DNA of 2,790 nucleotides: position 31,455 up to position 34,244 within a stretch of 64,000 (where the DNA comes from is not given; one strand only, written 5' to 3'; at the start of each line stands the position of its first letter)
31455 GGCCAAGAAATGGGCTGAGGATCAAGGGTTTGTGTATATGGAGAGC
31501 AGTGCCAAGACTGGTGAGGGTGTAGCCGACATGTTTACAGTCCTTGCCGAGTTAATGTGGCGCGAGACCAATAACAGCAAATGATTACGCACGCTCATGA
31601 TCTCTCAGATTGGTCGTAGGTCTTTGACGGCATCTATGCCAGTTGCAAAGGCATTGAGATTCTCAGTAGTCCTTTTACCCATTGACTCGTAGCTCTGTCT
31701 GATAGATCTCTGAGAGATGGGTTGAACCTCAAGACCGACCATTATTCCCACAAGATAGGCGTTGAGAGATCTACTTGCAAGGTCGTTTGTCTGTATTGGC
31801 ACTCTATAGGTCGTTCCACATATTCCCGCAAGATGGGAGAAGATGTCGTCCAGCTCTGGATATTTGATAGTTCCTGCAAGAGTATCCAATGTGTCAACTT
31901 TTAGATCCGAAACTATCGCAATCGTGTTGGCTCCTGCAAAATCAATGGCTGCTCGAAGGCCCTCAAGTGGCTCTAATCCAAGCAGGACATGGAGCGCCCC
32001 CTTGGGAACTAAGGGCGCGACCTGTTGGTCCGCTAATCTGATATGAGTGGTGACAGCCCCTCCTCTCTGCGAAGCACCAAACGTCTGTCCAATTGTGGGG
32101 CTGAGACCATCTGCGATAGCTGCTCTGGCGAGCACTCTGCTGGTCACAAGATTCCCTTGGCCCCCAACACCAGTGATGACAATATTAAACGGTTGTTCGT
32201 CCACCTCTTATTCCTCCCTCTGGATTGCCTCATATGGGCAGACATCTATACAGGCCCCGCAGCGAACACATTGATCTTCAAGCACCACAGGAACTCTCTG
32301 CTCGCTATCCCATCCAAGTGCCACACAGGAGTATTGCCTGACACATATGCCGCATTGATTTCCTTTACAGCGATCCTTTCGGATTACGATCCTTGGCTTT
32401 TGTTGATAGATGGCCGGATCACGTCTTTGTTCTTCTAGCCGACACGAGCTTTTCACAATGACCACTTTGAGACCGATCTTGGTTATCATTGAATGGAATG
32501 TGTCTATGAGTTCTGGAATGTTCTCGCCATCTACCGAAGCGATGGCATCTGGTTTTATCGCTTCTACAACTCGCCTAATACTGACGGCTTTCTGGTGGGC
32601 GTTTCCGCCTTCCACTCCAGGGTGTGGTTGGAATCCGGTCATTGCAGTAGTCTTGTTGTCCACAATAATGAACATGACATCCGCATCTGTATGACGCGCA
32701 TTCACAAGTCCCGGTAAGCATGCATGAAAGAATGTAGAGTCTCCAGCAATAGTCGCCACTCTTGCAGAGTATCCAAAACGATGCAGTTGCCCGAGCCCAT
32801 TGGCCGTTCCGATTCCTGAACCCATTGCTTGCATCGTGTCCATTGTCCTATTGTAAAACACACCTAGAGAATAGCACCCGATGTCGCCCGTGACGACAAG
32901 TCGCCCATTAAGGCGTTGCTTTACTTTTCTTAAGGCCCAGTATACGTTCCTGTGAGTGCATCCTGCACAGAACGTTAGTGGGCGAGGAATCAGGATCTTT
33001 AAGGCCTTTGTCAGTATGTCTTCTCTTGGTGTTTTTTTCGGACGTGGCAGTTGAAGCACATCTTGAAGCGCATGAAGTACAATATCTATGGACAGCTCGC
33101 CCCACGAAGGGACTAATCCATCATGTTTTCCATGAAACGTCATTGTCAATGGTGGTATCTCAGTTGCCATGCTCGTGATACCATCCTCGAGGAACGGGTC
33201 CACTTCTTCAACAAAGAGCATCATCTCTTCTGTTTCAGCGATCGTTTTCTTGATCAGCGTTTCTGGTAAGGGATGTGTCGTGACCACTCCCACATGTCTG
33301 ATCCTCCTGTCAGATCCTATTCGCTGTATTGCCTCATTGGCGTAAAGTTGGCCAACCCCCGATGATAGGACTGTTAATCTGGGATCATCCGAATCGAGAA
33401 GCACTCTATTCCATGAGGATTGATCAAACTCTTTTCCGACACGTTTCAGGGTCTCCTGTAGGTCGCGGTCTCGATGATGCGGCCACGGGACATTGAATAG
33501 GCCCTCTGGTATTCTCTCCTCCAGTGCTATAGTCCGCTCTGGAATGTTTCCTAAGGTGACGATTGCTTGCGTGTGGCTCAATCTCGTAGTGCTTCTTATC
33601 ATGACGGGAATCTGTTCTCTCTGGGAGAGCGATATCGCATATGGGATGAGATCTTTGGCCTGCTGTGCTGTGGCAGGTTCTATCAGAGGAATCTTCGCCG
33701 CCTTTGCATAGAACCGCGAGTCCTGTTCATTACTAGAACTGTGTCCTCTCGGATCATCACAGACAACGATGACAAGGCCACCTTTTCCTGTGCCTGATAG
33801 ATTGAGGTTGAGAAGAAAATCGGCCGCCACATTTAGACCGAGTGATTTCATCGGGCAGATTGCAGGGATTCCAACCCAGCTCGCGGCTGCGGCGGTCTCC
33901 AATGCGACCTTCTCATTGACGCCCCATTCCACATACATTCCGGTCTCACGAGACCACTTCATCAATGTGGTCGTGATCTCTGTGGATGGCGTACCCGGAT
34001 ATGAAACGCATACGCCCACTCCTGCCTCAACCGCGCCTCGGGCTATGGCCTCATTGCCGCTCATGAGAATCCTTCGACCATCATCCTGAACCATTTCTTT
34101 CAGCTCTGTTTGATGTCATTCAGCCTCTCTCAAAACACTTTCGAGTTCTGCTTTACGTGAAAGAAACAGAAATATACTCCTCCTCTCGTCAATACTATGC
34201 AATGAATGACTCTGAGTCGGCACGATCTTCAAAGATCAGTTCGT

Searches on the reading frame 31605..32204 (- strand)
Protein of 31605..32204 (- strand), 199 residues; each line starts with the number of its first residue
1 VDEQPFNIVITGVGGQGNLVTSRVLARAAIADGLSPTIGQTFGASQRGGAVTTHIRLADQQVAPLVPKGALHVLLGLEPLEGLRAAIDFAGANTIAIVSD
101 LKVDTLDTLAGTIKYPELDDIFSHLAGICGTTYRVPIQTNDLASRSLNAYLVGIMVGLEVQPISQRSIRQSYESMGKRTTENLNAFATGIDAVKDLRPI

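Call 85: search_protein_families(library=pfam, proteins=[window:31605-32204:-], max_evalue=0.0001)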
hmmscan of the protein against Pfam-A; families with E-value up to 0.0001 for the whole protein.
window:31605-32204:- (199 aa): 1 family
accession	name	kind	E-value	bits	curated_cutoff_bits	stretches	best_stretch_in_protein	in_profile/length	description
PF01558.24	POR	-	1.5e-19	71.2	27.4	1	14-190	1-172/173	Pyruvate ferredoxin/flavodoxin oxidoreductase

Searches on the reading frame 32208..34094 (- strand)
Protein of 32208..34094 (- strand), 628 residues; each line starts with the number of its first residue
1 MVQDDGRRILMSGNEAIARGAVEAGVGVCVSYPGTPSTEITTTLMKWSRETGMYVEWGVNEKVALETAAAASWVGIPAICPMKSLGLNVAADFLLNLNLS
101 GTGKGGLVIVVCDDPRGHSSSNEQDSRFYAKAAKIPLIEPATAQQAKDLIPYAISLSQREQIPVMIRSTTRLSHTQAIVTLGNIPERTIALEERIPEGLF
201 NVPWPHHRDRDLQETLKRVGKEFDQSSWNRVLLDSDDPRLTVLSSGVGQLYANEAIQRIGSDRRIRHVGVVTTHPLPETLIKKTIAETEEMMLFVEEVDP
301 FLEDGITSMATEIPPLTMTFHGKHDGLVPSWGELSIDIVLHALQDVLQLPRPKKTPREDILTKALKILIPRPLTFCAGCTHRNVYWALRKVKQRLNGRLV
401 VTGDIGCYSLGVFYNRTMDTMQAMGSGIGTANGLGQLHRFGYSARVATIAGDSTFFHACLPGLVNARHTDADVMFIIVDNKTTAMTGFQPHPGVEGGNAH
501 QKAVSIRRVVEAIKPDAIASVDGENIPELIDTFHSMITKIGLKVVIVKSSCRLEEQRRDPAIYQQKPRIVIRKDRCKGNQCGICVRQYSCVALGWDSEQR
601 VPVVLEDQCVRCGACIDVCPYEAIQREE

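Call 8: search_protein_families(library=pfam, proteins=[window:32208-34094:-], max_evalue=0.001)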
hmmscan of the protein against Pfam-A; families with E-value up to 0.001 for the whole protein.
window:32208-34094:- (628 aa): 6 families
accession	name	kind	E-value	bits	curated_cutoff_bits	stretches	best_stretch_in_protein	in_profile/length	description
PF02775.26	TPP_enzyme_C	-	5e-12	46.3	21.9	1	404-544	1-148/151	Thiamine pyrophosphate enzyme, C-terminal TPP binding domain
PF01855.24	POR_N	-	4e-08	33.7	27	1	20-182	2-168/231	Pyruvate flavodoxin/ferredoxin oxidoreductase, thiamine diP-bdg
PF00037.32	Fer4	-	4e-07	30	21.1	1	602-625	1-24/24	4Fe-4S binding domain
PF12837.12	Fer4_6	-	3.4e-05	24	25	1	601-624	1-24/24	4Fe-4S binding domain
PF14697.11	Fer4_21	-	0.00012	22.6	35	1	571-625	3-58/59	4Fe-4S dicluster domain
PF12797.12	Fer4_2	-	0.00021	21.5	24.5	1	601-621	2-22/22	4Fe-4S binding domain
